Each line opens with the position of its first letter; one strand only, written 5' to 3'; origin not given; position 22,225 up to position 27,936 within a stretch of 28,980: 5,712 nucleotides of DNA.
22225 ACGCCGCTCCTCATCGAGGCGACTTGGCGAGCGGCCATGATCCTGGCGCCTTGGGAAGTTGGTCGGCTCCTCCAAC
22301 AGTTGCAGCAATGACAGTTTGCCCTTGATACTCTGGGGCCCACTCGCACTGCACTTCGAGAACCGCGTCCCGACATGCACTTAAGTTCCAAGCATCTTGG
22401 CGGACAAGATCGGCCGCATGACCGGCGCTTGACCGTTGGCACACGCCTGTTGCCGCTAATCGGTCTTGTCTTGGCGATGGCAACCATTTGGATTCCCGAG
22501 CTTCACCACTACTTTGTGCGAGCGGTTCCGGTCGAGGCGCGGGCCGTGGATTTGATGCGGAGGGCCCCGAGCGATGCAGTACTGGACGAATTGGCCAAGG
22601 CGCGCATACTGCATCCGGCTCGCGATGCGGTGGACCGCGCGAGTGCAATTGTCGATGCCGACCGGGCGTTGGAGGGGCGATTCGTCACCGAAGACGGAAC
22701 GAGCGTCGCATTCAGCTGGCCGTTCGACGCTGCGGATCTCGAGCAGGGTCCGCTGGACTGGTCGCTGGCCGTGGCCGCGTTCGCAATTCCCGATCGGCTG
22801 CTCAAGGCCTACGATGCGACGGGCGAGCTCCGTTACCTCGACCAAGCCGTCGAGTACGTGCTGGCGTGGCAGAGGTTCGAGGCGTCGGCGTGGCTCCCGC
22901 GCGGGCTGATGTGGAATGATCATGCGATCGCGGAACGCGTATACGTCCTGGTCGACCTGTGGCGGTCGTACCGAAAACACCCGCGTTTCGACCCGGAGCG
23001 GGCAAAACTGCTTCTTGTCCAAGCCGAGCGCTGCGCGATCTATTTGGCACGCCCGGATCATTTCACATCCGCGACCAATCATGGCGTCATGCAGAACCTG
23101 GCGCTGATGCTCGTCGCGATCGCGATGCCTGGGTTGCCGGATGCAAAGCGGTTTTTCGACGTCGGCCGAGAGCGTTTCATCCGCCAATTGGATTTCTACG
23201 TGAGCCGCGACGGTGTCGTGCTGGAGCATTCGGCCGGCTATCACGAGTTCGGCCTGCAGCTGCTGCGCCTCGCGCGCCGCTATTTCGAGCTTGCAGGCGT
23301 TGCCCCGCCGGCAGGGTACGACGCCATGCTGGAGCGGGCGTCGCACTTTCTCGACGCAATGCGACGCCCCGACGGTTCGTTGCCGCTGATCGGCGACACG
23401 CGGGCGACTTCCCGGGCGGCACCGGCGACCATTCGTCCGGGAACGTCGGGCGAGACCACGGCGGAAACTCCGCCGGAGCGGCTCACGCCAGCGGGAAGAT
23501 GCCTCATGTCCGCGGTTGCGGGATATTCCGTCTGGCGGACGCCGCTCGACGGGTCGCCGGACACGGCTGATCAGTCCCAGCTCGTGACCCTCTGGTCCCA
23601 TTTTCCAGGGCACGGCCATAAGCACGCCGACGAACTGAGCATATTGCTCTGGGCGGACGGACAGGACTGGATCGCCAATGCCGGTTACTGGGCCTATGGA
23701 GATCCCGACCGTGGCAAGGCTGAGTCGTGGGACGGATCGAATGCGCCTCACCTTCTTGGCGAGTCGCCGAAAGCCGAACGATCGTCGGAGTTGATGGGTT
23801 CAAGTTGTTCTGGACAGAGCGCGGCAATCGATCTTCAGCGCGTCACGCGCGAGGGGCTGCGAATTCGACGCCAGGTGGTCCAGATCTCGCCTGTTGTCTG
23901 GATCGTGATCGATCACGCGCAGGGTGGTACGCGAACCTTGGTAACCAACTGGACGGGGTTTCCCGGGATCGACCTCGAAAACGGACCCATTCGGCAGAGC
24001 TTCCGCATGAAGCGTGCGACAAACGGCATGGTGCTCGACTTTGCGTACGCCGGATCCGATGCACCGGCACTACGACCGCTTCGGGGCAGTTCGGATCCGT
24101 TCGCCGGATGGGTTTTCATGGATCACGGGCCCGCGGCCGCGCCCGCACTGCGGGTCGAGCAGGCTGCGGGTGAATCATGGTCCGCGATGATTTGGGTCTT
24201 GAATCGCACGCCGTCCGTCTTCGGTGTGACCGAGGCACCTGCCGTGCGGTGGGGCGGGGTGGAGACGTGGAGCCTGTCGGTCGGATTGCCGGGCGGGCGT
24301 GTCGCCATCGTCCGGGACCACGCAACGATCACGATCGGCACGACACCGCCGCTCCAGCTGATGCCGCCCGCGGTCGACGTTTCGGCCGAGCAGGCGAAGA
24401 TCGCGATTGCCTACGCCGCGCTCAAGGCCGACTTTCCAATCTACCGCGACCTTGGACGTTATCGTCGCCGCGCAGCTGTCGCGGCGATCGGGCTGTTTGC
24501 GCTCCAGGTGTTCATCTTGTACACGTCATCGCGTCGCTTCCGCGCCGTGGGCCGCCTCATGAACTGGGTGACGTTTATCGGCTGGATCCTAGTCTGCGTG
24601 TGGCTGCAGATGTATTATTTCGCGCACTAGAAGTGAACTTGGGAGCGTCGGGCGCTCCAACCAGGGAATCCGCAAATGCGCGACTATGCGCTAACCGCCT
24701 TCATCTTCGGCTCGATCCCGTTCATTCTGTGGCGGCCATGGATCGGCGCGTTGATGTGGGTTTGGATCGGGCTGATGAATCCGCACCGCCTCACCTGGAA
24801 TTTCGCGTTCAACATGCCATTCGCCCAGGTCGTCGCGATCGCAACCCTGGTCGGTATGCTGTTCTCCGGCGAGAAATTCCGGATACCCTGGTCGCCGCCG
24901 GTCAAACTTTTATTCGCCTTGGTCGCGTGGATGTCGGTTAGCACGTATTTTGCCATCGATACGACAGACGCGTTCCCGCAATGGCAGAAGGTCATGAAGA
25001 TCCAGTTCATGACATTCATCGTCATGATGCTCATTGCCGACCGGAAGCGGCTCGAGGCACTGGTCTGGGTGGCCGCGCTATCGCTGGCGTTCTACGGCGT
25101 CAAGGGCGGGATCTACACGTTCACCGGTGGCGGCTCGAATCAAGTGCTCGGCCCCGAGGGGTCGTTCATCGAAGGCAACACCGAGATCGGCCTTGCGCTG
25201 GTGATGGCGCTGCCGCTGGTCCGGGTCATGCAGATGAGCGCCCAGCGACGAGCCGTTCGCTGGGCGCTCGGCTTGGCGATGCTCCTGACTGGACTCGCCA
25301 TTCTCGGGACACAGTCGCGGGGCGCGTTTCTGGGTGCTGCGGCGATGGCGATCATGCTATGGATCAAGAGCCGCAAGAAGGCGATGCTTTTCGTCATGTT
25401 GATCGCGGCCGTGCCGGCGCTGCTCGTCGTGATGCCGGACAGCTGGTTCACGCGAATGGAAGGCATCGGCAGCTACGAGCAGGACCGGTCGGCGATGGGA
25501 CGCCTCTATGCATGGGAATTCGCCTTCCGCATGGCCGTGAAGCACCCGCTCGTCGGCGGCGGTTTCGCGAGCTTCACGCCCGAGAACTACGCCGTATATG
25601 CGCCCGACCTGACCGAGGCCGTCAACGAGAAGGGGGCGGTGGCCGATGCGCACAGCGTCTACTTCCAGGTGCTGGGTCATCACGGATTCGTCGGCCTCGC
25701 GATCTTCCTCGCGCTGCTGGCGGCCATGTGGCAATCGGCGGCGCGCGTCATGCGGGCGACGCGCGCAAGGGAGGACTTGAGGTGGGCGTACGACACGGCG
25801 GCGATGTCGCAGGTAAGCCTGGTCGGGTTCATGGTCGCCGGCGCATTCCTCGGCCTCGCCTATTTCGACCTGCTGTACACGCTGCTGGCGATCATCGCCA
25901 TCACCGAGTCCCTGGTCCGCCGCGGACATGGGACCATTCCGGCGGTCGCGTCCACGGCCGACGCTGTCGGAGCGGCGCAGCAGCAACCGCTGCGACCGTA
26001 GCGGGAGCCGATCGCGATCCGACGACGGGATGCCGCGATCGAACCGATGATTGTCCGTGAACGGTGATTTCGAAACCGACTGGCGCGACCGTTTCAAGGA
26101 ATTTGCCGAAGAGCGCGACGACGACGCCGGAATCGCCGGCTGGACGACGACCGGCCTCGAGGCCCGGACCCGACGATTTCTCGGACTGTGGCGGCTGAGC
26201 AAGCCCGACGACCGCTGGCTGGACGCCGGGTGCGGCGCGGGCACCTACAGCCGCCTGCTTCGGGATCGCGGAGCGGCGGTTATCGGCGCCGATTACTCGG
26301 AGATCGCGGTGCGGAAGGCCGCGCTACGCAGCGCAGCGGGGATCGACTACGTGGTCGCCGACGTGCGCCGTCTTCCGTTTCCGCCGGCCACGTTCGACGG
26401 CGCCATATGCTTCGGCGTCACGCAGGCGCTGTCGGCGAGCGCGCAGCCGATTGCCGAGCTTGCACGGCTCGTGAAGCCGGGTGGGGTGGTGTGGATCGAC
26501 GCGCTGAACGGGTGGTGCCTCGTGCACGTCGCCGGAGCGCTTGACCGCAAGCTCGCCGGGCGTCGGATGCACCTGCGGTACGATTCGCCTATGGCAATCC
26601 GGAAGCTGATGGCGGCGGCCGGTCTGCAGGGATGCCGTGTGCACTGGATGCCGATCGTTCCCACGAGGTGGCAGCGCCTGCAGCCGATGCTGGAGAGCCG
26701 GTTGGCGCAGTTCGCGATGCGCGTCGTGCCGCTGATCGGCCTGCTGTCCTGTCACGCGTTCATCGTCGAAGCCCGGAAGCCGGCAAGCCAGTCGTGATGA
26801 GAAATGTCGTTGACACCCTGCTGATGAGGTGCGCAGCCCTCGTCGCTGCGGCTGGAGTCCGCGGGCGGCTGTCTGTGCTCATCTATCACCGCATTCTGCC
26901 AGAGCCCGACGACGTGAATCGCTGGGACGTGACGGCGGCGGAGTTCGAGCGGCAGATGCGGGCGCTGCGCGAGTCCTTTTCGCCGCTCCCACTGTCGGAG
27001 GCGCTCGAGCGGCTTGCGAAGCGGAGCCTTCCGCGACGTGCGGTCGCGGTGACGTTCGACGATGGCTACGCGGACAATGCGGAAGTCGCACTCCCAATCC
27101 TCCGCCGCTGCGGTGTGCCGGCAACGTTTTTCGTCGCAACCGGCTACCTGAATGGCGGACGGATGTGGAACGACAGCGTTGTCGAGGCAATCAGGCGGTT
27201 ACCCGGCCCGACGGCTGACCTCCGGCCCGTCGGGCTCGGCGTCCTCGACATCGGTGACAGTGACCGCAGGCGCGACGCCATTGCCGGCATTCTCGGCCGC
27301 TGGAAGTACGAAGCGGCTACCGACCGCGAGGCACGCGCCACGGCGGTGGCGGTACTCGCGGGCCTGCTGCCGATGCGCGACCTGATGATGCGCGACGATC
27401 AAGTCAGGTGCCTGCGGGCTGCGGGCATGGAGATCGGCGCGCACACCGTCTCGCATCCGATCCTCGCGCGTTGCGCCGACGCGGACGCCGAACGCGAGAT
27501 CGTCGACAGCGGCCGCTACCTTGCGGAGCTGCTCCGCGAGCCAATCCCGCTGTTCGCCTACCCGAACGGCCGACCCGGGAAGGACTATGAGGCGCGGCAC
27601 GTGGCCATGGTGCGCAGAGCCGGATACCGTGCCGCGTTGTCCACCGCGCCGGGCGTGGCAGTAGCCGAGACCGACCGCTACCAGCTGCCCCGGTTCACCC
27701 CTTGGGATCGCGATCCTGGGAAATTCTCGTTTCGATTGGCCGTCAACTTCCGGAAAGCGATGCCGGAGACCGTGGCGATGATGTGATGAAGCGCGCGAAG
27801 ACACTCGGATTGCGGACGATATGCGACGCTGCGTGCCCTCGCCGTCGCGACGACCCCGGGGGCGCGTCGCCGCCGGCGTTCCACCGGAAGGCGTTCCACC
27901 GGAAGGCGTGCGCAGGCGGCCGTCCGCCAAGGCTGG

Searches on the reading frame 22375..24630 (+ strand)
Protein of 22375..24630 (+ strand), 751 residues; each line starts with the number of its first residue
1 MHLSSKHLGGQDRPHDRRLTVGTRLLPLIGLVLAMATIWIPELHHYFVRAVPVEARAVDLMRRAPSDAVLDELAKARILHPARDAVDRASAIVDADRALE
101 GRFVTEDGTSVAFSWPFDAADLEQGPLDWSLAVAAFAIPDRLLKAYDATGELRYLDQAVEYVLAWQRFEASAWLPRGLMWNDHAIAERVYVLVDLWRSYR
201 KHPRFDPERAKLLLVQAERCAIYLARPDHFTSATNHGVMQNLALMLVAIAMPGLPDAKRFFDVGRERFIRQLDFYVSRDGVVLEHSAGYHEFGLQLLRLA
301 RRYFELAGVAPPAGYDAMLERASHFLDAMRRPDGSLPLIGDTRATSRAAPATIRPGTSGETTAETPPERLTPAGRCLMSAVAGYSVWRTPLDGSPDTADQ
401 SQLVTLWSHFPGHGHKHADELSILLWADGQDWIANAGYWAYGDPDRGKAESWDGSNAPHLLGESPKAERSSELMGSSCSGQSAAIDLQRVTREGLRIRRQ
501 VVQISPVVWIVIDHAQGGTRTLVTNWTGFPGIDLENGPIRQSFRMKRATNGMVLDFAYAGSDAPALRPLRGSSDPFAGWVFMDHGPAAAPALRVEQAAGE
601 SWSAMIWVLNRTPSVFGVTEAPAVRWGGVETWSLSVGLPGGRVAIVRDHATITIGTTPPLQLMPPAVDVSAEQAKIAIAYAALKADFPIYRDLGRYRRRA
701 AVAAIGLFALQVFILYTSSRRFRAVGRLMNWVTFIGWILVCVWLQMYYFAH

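Call 9: search_protein_families(library=pfam, proteins=[window:22375-24630:+], max_evalue=0.01)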
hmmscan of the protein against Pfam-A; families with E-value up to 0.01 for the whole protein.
window:22375-24630:+ (751 aa): 2 families
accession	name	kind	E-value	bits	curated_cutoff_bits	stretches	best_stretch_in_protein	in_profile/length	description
PF16889.11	Hepar_II_III_N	-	1.9e-16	60.7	22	1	95-348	61-319/340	Heparinase II/III N-terminus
PF07940.18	Hepar_II_III_C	-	5.4e-11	42.9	24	1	382-477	12-102/237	Heparinase II/III-like, C-terminal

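Call 26: search_protein_families(library=ncbifam, proteins=[window:22375-24630:+], max_evalue=0.01)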
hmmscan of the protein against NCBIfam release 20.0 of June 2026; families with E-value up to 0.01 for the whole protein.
window:22375-24630:+ (751 aa): 2 families
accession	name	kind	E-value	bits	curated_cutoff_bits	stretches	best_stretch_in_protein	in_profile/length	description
NF045573.1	Hepsulflyase_CFB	equivalog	1.1e-07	30.5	700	1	146-347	143-346/651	heparin-sulfate lyase HepC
NF045572.1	Hepsulflyase_bctds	equivalog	3.8e-05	22.5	600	1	144-290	169-315/706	heparin-sulfate lyase HepC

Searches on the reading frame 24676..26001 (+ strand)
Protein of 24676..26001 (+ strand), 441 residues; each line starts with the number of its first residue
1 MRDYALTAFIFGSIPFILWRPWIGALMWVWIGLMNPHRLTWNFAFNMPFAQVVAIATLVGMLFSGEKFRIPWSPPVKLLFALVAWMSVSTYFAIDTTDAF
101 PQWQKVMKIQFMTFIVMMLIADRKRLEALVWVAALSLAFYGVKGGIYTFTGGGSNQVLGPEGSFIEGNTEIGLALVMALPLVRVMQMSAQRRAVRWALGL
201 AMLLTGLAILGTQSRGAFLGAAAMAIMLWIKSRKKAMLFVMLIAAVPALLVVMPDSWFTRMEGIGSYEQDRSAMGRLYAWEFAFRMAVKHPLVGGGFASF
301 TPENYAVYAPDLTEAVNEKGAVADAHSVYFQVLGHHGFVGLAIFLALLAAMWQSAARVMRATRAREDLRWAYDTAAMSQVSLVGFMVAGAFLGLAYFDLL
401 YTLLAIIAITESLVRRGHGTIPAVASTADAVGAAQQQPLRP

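Call 9: search_protein_families(library=pfam, proteins=[window:24676-26001:+], max_evalue=0.01)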
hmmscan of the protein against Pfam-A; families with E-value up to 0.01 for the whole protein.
window:24676-26001:+ (441 aa): 2 families
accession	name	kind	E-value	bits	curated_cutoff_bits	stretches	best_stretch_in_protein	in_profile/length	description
PF04932.20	Wzy_C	-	2.4e-25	89.5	31.7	1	200-345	1-149/149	O-Antigen ligase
PF19358.4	DUF5935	-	6.7e-24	85.3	23.6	1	1-157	1-160/193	Family of unknown function (DUF5935)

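Call 26: search_protein_families(library=ncbifam, proteins=[window:24676-26001:+], max_evalue=0.01)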
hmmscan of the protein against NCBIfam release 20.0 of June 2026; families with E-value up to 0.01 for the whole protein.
window:24676-26001:+ (441 aa): 3 families
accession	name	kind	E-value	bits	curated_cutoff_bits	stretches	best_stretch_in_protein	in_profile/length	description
TIGR03097.1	PEP_O_lig_1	hypoth_equivalog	1.8e-145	484.9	188.1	1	2-412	1-405/408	putative O-glycosylation ligase, exosortase A system-associated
TIGR00947.1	2A73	equivalog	2.9e-09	36.5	366.4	1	175-391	178-399/425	IctB family putative bicarbonate transporter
NF012031.0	PRK15487.1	equivalog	0.0016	17.5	277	1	172-390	166-382/404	O-antigen ligase RfaL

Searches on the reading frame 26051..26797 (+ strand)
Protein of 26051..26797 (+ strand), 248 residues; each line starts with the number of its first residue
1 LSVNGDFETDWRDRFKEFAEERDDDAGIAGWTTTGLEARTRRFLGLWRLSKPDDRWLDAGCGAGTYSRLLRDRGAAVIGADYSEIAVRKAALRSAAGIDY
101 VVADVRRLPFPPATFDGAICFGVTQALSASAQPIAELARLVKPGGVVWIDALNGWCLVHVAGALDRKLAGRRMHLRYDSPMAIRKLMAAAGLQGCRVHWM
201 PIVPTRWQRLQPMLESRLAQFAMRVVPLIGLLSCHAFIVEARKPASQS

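Call 9: search_protein_families(library=pfam, proteins=[window:26051-26797:+], max_evalue=0.01)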
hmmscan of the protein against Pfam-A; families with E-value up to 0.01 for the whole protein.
window:26051-26797:+ (248 aa): 9 families
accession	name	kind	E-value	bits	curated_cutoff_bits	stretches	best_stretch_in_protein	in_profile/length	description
PF08241.18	Methyltransf_11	-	1.3e-19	71.1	21.2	1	57-149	1-95/95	Methyltransferase domain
PF13649.12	Methyltransf_25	-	1.2e-17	64.8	27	1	57-145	2-97/97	Methyltransferase domain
PF13489.12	Methyltransf_23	-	2.4e-16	60.4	27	1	47-193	19-160/164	Methyltransferase domain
PF13847.12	Methyltransf_31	-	1.4e-12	47.9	27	1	51-153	2-113/145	Methyltransferase domain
PF08242.18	Methyltransf_12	-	3.6e-11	44.1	30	1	57-147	1-98/98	Methyltransferase domain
PF01209.24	Ubie_methyltran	-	1.5e-05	24.9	20.1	1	51-148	46-150/233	ubiE/COQ5 methyltransferase family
PF05724.17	TPMT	-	0.0027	17.9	26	1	30-91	16-76/218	Thiopurine S-methyltransferase (TPMT)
PF07021.18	MetW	-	0.003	17.6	21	1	47-140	8-98/193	Methionine biosynthesis protein MetW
PF03141.22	Methyltransf_29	-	0.0046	16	23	1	56-146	121-214/506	Putative S-adenosyl-L-methionine-dependent methyltransferase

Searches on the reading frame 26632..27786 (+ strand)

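Call 9: search_protein_families(library=pfam, proteins=[window:26632-27786:+], max_evalue=0.01)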
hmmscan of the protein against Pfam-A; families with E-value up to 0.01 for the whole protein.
window:26632-27786:+ (384 aa): 1 family
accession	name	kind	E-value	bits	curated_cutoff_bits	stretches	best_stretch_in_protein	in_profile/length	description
PF01522.26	Polysacc_deac_1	-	3e-23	82.6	23.1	2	255-334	48-123/124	Polysaccharide deacetylase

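Call 27: search_protein_families(library=ncbifam, proteins=[window:26632-27786:+], max_evalue=0.001)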
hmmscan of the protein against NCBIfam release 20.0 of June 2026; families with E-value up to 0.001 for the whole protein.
window:26632-27786:+ (384 aa): 9 families
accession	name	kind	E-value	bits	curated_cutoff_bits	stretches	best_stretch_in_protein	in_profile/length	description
TIGR03933.1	PIA_icaB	equivalog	2.3e-10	40.4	248.35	1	91-178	26-114/245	intercellular adhesin biosynthesis polysaccharide N-deacetylase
TIGR03938.2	deacetyl_PgaB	equivalog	2.6e-10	39.2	321.9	1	80-174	3-102/621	poly-beta-1,6-N-acetyl-D-glucosamine N-deacetylase PgaB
TIGR02764.1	spore_ybaN_pdaB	equivalog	2.7e-09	37.1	237.4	1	256-334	49-123/191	polysaccharide deacetylase family sporulation protein PdaB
NF050820.1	PolSacchBiosHfsH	equivalog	4.7e-08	33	400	1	242-353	71-176/249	oligosaccharide deacetylase HfsH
NF045820.1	PgAcgDacpgdA_Strep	equivalog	6.7e-08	31.7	800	0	255-311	310-366/463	peptidoglycan-N-acetylglucosamine deacetylase PgdA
TIGR04243.1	nodulat_NodB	equivalog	9.6e-07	28.5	240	0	258-299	47-88/197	chitooligosaccharide deacetylase NodB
TIGR02884.1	spore_pdaA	equivalog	2.3e-06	27.5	298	0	136-174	37-76/224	delta-lactam-biosynthetic de-N-acetylase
NF011177.0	PRK14582.1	equivalog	2.2e-05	23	923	1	81-166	50-137/671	poly-beta-1,6-N-acetyl-D-glucosamine N-deacetylase PgaB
NF045821.1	PgAcgDacpgdA1_Bac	equivalog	0.00048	19.1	400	0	258-300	133-175/282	peptidoglycan-N-acetylglucosamine deacetylase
